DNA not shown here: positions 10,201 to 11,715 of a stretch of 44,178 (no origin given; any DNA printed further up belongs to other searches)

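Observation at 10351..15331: Ubiquitin-like protein and E1 embedded between sulfide-assimilation genes and SepCysS: candidate protein-thiocarboxylate route to Cys-tRNA and/or homocysteine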

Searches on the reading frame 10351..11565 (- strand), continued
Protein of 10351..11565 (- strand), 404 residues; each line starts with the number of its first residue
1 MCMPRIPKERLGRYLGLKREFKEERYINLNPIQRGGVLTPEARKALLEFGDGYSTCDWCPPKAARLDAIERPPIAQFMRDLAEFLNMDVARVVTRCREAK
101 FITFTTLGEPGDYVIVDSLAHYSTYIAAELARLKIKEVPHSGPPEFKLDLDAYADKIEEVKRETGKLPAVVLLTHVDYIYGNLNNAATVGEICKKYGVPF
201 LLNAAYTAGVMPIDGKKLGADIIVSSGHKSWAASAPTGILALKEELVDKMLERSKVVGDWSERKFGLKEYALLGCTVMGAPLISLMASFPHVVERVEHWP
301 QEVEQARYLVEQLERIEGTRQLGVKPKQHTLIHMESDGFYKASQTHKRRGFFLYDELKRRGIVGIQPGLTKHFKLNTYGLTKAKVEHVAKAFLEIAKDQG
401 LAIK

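Call 73: search_protein_families(library=ncbifam, max_evalue=1e-10, proteins=[L009:12965-14158:-, L058:1713-2891:+, L044:10001-11200:+, L021:9035-10237:+])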
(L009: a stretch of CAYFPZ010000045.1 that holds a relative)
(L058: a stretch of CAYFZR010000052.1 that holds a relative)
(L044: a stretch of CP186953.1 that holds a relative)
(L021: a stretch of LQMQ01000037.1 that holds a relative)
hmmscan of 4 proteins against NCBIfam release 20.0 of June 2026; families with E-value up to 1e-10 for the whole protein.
L009:12965-14158:- (398 aa): 3 families
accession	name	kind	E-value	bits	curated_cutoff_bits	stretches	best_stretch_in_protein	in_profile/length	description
NF006810.0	PRK09331.1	subfamily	3.5e-170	566.1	301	1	4-397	4-396/397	Sep-tRNA:Cys-tRNA synthetase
TIGR02539.1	SepCysS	equivalog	7.4e-152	505.6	365.25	1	18-393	5-369/370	O-phospho-L-seryl-tRNA:Cys-tRNA synthase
TIGR01977.1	am_tr_V_EF2568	hypoth_equivalog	1.7e-13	50.3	377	1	72-235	51-212/376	cysteine desulfurase family protein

L058:1713-2891:+ (393 aa): 3 families
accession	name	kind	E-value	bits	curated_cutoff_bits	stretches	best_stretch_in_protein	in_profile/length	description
NF006810.0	PRK09331.1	subfamily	4.5e-172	572.3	301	1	3-392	8-396/397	Sep-tRNA:Cys-tRNA synthetase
TIGR02539.1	SepCysS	equivalog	6.5e-156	519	365.25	1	10-387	2-368/370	O-phospho-L-seryl-tRNA:Cys-tRNA synthase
TIGR01977.1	am_tr_V_EF2568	hypoth_equivalog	1.6e-13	50.4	377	1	144-231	126-213/376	cysteine desulfurase family protein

L044:10001-11200:+ (400 aa): 2 families
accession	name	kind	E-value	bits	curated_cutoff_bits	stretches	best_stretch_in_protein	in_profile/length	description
NF006810.0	PRK09331.1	subfamily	5.3e-171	568.8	301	1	5-399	5-396/397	Sep-tRNA:Cys-tRNA synthetase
TIGR02539.1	SepCysS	equivalog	2.4e-153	510.6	365.25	1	19-395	5-369/370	O-phospho-L-seryl-tRNA:Cys-tRNA synthase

L021:9035-10237:+ (401 aa): 2 families
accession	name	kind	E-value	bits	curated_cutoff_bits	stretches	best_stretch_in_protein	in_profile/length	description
NF006810.0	PRK09331.1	subfamily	2.1e-167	556.9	301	1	7-399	5-394/397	Sep-tRNA:Cys-tRNA synthetase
TIGR02539.1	SepCysS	equivalog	2.9e-150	500.4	365.25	1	21-397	5-369/370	O-phospho-L-seryl-tRNA:Cys-tRNA synthase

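Call 79: find_homologous_proteins(query=window:10351-11565:-, max_evalue=1e-60)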
Query window:10351-11565:- (404 aa): 2615 proteins with E <= 1e-60 among 8000 candidates; the best 120 are listed.
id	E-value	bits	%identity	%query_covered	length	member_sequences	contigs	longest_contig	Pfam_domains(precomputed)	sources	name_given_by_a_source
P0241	2.1e-270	914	100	100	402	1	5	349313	PF00282.26,PF00155.28,PF05889.20,PF00266.26,PF01212.28,PF01041.24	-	-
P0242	4.0e-270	913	100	100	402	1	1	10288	PF00282.26,PF00155.28,PF05889.20,PF00266.26,PF01212.28,PF01041.24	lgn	-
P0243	2.7e-269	911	100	100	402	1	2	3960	PF00282.26,PF00155.28,PF05889.20,PF00266.26,PF01212.28,PF01041.24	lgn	-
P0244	5.1e-269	910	99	100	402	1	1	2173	PF00282.26,PF00155.28,PF05889.20,PF00266.26,PF01212.28,PF01041.24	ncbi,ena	-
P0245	7.1e-269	909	99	100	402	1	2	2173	PF00282.26,PF00155.28,PF05889.20,PF00266.26,PF01212.28,PF01041.24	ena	-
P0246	7.4e-269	909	100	100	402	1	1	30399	PF00282.26,PF00155.28,PF05889.20,PF00266.26,PF01212.28,PF01041.24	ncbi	-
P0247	1.3e-268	908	100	100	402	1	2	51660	PF00282.26,PF00155.28,PF05889.20,PF00266.26,PF01212.28,PF01041.24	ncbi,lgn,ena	ncbi:hercynylcysteine sulfoxide lyase [subsurface metagenome]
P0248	1.3e-266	902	99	100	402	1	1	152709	PF00282.26,PF00155.28,PF05889.20,PF00266.26,PF01212.28,PF01041.24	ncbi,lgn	-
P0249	1.6e-266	902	99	100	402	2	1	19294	PF00155.28,PF05889.20,PF00266.26,PF01041.24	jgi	-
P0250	6.6e-261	883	97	100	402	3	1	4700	PF00282.26,PF00155.28,PF05889.20,PF00266.26,PF01041.24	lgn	-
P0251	1.1e-257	872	95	100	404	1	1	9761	PF00155.28,PF05889.20,PF00266.26,PF01041.24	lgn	-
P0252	7.6e-257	870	95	99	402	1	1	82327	PF00282.26,PF00155.28,PF05889.20,PF00266.26,PF01041.24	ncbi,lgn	ncbi:MAG: O-phospho-L-seryl-tRNA:Cys-tRNA synthase [Candidatus Hadarchaeaceae archaeon]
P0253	9.5e-256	866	94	100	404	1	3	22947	PF00155.28,PF05889.20,PF00266.26,PF01041.24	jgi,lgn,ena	-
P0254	1.9e-255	865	94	100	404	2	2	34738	PF00155.28,PF05889.20,PF00266.26,PF01041.24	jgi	-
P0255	5.5e-255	864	94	99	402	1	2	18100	PF00155.28,PF05889.20,PF00266.26,PF01041.24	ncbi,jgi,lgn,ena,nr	ncbi:MAG: O-phospho-L-seryl-tRNA:Cys-tRNA synthase [Hadesarchaea archaeon]|nr:O-phospho-L-seryl-tRNA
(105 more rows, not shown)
